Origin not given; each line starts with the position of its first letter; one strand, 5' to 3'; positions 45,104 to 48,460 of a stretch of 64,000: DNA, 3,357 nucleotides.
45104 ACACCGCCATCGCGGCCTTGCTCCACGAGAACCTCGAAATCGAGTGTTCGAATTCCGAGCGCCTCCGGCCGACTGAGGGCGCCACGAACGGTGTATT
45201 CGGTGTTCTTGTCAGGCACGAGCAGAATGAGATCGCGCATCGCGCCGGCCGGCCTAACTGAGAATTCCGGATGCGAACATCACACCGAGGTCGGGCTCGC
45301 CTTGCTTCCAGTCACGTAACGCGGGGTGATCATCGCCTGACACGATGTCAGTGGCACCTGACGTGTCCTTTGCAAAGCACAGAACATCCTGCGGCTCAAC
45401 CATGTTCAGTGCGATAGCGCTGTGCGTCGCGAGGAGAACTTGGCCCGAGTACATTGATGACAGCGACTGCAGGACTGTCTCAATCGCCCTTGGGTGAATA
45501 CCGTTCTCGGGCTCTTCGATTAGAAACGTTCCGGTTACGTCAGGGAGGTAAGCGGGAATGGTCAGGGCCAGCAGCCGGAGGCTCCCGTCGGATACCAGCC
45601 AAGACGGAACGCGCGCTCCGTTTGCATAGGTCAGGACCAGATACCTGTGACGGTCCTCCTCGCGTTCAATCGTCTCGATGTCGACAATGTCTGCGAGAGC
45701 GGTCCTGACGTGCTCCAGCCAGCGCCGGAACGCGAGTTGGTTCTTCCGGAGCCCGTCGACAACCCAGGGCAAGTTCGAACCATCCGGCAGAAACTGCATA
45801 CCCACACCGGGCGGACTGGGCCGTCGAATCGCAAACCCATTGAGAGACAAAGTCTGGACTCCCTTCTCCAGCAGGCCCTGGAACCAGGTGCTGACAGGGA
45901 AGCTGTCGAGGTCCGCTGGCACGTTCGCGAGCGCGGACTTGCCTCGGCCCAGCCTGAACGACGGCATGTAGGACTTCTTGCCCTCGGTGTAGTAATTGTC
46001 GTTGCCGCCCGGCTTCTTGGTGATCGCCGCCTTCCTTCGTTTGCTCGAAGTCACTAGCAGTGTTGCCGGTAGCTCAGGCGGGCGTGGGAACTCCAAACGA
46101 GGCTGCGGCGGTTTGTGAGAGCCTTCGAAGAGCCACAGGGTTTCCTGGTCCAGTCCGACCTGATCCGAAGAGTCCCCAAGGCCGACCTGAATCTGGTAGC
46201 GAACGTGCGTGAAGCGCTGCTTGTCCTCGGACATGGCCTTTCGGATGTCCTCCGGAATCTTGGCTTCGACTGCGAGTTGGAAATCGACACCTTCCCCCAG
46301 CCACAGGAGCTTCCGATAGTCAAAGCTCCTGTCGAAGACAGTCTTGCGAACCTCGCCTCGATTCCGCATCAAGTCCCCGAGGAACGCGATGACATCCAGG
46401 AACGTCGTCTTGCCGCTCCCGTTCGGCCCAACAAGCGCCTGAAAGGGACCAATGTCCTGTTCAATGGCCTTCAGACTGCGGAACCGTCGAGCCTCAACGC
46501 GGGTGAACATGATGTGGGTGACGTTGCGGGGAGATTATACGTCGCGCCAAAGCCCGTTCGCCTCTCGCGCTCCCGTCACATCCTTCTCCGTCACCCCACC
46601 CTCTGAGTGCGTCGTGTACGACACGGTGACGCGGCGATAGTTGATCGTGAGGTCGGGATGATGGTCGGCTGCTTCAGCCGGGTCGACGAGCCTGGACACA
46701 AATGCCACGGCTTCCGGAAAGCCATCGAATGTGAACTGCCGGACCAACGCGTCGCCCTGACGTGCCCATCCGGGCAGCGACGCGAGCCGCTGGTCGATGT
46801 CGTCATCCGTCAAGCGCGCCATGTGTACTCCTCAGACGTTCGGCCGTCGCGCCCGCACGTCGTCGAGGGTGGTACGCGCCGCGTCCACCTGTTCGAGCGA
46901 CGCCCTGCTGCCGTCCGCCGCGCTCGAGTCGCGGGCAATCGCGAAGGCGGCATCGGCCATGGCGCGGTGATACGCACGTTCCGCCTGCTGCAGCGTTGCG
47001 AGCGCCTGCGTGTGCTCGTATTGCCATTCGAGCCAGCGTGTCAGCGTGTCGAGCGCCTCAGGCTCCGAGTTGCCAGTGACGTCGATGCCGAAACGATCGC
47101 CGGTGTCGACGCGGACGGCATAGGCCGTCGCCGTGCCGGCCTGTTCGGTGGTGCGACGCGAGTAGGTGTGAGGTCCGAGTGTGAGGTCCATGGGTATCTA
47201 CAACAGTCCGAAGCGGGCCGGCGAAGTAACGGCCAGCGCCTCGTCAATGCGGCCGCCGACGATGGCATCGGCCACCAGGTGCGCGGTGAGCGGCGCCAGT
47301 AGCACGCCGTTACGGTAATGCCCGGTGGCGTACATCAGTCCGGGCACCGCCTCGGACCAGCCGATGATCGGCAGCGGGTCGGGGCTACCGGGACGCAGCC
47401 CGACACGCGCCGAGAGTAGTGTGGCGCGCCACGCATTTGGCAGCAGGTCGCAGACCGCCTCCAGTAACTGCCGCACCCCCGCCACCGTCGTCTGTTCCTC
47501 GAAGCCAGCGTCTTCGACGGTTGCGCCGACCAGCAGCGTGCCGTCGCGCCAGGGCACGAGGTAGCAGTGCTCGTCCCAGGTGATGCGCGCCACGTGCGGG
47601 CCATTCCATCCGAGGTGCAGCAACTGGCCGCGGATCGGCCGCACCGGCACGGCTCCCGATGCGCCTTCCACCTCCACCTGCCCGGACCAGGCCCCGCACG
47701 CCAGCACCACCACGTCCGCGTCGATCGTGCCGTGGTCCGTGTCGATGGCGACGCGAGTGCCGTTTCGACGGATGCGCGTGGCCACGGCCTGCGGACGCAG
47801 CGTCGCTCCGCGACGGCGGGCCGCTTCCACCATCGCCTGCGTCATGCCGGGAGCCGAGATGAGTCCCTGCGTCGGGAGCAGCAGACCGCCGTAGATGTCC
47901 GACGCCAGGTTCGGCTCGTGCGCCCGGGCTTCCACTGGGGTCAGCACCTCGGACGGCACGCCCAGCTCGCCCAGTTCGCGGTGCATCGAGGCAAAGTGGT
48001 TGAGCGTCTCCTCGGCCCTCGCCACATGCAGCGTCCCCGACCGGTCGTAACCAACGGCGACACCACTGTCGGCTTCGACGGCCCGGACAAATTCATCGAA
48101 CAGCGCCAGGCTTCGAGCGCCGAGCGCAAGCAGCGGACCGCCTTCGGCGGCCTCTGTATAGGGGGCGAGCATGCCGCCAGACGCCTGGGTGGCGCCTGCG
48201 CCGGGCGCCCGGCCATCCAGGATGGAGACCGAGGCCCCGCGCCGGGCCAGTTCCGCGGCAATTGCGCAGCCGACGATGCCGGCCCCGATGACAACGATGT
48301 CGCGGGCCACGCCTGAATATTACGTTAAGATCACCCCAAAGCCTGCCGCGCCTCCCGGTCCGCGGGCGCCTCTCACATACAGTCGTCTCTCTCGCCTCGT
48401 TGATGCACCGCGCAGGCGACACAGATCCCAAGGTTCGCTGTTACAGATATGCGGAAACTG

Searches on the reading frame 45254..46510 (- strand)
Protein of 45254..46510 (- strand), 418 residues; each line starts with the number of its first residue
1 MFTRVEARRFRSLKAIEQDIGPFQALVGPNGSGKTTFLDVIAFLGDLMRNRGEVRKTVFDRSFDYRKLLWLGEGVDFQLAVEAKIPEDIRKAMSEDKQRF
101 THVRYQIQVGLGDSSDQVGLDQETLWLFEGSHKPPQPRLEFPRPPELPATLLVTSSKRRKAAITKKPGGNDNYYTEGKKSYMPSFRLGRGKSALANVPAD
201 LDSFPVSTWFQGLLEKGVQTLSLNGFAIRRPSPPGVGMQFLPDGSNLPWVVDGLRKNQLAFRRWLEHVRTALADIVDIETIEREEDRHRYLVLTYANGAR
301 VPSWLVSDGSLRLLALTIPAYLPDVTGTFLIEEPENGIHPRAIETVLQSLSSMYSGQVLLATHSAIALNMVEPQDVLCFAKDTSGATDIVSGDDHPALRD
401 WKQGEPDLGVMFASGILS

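Call 34: search_protein_families(library=pfam, proteins=[window:45254-46510:-], max_evalue=0.001)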
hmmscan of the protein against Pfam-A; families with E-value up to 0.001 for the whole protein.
window:45254-46510:- (418 aa): 6 families
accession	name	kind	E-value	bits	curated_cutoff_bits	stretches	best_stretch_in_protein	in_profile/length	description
PF13304.12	AAA_21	-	1.4e-27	98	27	1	25-366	3-301/304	AAA domain, putative AbiEii toxin, Type IV TA system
PF13175.12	AAA_15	-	3.4e-11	43.8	32.1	1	4-46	5-49/374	AAA ATPase domain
PF02463.25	SMC_N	-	4e-07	30.1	40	1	3-44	3-47/220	RecF/RecN/SMC N terminal domain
PF13476.12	AAA_23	-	0.00038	21.6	27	1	10-43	7-41/201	AAA domain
PF00005.33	ABC_tran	-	0.00039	21.5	25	1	24-54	14-42/137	ABC transporter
PF13555.12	AAA_29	-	0.00079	19.6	27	0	17-43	18-44/61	P-loop containing region of AAA domain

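Call 77: search_protein_families(library=padloc, proteins=[window:45254-46510:-], max_evalue=0.0001)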
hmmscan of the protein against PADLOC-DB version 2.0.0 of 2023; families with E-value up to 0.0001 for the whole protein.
window:45254-46510:- (418 aa): 74 families (the best 25 are shown)
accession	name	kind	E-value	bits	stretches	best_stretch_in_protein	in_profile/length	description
PDLC04184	HEC-01A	-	2.1e-33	114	1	1-374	1-397/464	-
PDLC04182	HEC-01A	-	2.3e-33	113.8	1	10-417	12-400/406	-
PDLC04135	mad3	-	4.1e-29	100.3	1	2-416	2-373/374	mads_3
PDLC02980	AriA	-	1.3e-27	95.6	2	289-365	221-300/304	-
PDLC04178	HEC-01A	-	7.7e-27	92.3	1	3-393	10-357/399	-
PDLC04183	HEC-01A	-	5.6e-26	89.5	2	237-389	214-369/402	-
PDLC04176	HEC-01A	-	1.1e-25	88.8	2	242-391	191-343/371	-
PDLC04175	HEC-01A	-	3.3e-24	83.6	2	241-401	181-343/363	-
PDLC04179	HEC-01A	-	1.4e-23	81.7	2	242-387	275-424/459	-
PDLC04144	HEC-01B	-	2.4e-22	77.6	2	242-416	212-388/395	-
PDLC04541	PDC-M25A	-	4.5e-22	76.7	2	1-69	1-67/380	-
PDLC04180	HEC-01A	-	1.2e-21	75.4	2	262-391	204-346/382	-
PDLC04177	HEC-01A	-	9.5e-20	69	1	19-414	24-385/393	-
PDLC02335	AbiLi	-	1.2e-18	65.3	1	17-395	72-265/326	AbiLi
PDLC04393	PDC-M07A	-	1.2e-17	62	1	242-400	221-389/435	-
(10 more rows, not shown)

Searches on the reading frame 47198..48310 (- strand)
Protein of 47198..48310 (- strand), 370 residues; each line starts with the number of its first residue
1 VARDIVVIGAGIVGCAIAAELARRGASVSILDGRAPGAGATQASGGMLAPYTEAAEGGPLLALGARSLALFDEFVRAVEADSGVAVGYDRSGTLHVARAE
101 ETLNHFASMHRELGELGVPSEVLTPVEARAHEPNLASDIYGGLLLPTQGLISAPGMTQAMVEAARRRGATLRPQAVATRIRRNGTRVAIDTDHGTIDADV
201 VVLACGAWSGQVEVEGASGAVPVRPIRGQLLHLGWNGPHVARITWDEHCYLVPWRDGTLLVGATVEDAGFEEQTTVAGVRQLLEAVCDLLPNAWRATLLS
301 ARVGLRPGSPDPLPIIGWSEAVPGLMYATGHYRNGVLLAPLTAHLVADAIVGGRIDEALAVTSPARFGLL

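Call 34: search_protein_families(library=pfam, proteins=[window:47198-48310:-], max_evalue=0.001)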
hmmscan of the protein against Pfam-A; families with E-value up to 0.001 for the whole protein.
window:47198-48310:- (370 aa): 7 families
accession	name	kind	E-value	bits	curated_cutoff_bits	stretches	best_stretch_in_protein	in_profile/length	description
PF01266.30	DAO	-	3.5e-77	260.7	27.9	1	4-348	1-352/353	FAD dependent oxidoreductase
PF07992.20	Pyr_redox_2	-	6.1e-08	32.9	26.1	0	4-34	144-174/291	Pyridine nucleotide-disulphide oxidoreductase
PF00890.30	FAD_binding_2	-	4.1e-06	26.7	20.4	1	4-210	1-206/414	FAD binding domain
PF13450.12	NAD_binding_8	-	1.5e-05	25.6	21.9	1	7-35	1-29/68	NAD(P)-binding Rossmann-like domain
PF03486.20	HI0933_like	-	4.7e-05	23.4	50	0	4-34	2-32/244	HI0933-like protein Rossmann domain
PF00070.33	Pyr_redox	-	6.7e-05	23.8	22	0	5-32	2-29/82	Pyridine nucleotide-disulphide oxidoreductase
PF13738.12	Pyr_redox_3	-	0.0002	21.2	30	0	3-52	165-214/305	Pyridine nucleotide-disulphide oxidoreductase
